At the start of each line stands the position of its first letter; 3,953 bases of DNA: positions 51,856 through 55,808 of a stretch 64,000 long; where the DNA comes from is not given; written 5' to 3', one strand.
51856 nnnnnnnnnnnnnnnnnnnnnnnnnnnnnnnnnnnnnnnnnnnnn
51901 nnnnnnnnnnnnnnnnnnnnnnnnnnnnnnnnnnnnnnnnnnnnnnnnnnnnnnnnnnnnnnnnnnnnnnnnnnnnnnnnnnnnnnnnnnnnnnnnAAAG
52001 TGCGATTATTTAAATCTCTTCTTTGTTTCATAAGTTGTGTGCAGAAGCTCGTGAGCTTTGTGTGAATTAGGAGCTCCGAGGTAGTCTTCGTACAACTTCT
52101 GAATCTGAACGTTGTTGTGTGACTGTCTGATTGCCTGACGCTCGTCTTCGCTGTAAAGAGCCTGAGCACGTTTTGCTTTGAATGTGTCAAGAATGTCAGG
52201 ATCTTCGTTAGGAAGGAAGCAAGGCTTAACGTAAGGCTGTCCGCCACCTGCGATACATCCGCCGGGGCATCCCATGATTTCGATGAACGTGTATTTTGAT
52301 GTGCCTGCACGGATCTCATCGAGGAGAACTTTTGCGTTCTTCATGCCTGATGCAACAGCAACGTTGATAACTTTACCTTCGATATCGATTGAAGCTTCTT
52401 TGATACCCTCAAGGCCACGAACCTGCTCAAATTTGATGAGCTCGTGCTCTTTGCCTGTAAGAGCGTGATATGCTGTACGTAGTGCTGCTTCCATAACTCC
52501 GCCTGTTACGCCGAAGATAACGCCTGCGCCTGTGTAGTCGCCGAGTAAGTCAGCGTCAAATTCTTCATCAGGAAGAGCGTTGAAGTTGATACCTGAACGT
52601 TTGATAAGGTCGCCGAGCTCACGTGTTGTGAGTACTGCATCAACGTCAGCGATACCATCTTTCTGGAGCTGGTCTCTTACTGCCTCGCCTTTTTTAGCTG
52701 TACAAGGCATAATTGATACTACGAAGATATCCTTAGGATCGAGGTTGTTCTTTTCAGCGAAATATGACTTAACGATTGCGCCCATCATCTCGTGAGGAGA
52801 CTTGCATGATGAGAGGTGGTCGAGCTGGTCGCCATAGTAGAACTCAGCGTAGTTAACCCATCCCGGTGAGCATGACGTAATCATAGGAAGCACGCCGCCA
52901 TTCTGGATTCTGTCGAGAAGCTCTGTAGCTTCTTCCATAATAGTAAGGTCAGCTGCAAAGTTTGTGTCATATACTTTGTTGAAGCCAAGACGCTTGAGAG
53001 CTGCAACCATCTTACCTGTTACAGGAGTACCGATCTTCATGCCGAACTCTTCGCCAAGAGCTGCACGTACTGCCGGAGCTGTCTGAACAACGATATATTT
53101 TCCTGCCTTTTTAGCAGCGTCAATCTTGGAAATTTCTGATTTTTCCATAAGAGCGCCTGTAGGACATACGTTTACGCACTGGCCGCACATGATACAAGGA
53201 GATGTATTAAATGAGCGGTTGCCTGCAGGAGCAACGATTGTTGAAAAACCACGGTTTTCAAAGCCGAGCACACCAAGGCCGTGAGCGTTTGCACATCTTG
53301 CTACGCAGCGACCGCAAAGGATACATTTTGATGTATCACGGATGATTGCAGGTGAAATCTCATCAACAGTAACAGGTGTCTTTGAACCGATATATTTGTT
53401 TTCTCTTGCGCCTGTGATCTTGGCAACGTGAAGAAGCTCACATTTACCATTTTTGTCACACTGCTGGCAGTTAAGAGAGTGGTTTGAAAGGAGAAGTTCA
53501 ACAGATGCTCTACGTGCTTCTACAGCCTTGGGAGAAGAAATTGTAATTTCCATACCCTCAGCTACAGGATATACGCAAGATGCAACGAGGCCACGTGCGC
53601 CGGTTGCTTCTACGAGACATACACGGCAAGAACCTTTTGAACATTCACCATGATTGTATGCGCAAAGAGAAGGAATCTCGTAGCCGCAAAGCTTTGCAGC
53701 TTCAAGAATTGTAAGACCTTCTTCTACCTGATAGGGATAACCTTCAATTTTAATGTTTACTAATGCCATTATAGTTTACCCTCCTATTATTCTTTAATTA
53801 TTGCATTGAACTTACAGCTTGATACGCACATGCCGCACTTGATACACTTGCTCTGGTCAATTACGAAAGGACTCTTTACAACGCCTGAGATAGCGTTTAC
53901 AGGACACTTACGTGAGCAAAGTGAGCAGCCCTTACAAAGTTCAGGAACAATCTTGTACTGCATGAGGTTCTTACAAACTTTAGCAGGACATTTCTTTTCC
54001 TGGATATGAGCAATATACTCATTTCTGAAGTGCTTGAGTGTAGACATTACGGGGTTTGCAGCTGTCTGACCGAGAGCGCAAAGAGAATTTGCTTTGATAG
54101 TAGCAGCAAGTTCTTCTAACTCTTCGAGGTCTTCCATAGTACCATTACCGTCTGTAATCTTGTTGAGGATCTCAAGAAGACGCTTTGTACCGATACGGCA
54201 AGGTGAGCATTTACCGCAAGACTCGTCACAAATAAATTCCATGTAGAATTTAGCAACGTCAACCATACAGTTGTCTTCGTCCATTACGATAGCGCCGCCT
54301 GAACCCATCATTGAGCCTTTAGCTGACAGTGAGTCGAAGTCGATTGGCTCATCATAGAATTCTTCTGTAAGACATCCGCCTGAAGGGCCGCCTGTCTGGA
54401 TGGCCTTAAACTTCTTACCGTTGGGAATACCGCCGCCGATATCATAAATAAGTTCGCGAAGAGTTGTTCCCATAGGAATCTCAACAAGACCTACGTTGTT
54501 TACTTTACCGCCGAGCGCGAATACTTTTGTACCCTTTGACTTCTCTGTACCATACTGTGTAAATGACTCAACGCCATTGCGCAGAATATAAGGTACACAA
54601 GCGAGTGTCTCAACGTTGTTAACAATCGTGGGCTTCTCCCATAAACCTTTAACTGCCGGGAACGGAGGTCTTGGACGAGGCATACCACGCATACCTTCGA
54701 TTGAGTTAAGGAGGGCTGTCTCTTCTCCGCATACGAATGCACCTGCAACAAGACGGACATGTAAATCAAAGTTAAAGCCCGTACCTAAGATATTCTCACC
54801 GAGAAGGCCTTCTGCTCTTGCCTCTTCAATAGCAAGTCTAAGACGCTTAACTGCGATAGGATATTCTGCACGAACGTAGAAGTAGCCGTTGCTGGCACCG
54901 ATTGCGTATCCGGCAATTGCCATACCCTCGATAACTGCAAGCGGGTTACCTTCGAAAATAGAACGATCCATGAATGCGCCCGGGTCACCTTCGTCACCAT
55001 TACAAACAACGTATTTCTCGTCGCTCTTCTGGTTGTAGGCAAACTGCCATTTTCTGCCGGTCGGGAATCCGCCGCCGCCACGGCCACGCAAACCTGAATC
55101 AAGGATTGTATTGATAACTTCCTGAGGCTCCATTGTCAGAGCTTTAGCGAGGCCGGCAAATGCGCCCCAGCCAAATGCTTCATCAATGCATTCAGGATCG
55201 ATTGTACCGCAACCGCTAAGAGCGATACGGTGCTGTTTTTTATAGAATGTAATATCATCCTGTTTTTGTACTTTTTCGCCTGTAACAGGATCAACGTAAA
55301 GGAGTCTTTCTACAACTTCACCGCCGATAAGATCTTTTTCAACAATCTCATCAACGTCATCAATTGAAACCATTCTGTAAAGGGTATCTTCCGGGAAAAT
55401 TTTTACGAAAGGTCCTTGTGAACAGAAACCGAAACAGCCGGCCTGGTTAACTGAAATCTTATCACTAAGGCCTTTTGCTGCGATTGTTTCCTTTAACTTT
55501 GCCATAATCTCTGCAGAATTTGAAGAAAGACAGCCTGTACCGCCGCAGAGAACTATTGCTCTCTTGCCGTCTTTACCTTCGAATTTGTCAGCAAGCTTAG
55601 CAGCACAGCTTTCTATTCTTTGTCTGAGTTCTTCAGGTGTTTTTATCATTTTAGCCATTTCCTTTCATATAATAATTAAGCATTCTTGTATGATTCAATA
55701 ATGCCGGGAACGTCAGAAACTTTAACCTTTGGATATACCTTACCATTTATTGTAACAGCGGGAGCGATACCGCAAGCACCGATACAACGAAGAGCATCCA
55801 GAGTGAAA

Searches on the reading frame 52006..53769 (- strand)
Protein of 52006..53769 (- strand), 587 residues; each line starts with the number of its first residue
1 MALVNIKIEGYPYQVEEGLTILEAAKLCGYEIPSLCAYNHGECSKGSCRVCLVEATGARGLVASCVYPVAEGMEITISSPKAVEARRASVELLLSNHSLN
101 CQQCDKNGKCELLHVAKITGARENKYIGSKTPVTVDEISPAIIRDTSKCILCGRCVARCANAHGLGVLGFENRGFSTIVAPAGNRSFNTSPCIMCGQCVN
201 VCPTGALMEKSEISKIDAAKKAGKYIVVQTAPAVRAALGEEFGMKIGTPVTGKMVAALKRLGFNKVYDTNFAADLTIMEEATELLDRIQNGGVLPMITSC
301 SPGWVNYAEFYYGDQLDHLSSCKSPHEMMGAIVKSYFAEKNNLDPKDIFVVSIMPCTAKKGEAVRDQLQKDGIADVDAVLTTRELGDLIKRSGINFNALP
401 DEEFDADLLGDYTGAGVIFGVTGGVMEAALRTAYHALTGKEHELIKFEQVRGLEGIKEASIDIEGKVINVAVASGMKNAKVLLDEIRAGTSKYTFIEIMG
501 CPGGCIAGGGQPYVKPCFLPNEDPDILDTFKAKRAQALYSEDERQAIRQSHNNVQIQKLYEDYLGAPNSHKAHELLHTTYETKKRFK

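Call 35: search_protein_families(library=pfam, proteins=[window:52006-53769:-], max_evalue=0.00001)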
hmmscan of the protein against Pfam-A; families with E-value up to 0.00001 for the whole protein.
window:52006-53769:- (587 aa): 10 families
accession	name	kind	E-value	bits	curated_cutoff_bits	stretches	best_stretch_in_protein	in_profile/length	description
PF02906.19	Fe_hyd_lg_C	-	1.6e-98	329.7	22.1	1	224-509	1-245/245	Iron only hydrogenase large subunit, C-terminal domain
PF02256.22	Fe_hyd_SSU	-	3e-23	82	24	1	531-582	4-55/56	Iron hydrogenase small subunit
PF13510.11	Fer2_4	-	4.3e-18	65.6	22.8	1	3-77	3-79/82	2Fe-2S iron-sulfur cluster binding domain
PF10588.14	NADH-G_4Fe-4S_3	-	2.1e-10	40.4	27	1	86-123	1-38/40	NADH-ubiquinone oxidoreductase-G iron-sulfur binding region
PF13237.11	Fer4_10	-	8.5e-10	38.9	25.5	1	142-203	2-53/53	4Fe-4S dicluster domain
PF00037.32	Fer4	-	4.4e-09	36.2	21.1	1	187-207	3-23/24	4Fe-4S binding domain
PF12838.12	Fer4_7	-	1.1e-07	32.7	27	1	148-206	1-52/52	4Fe-4S dicluster domain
PF13187.11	Fer4_9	-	4.1e-07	30.4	27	0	190-206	35-51/52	4Fe-4S dicluster domain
PF12837.12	Fer4_6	-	1.2e-06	28.6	25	1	187-207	4-24/24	4Fe-4S binding domain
PF22117.2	Fer4_Nqo3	-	5e-06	27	27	0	140-207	2-66/67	NADH-quinone oxidoreductase subunit 3, ferredoxin-like domain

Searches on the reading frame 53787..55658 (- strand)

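Call 35: search_protein_families(library=pfam, proteins=[window:53787-55658:-], max_evalue=0.00001)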
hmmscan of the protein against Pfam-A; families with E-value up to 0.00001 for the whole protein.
window:53787-55658:- (623 aa): 9 families
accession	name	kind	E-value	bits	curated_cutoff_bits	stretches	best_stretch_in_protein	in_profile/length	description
PF01512.22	Complex1_51K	-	1.9e-46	158.1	31.2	1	186-356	2-149/150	Nuo51 FMN-binding domain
PF10589.14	NADH_4Fe-4S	-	4.8e-35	119.7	23.5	1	467-551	1-85/85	NADH-ubiquinone oxidoreductase-F iron-sulfur binding region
PF00037.32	Fer4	-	3.3e-12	46.1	21.1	2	599-620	2-23/24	4Fe-4S binding domain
PF01257.25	2Fe-2S_thioredx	-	4.7e-08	33.4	24.8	1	30-108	63-143/145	Thioredoxin-like [2Fe-2S] ferredoxin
PF10531.15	SLBB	-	2.2e-07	31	27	1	381-428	3-53/55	SLBB domain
PF12837.12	Fer4_6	-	3.1e-07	30.5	25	1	598-620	2-24/24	4Fe-4S binding domain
PF13237.11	Fer4_10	-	3.3e-07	30.5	25.5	1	569-615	3-52/53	4Fe-4S dicluster domain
PF12838.12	Fer4_7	-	3e-06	28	27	1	575-619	2-52/52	4Fe-4S dicluster domain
PF13187.11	Fer4_9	-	6.8e-06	26.4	27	1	575-620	2-52/52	4Fe-4S dicluster domain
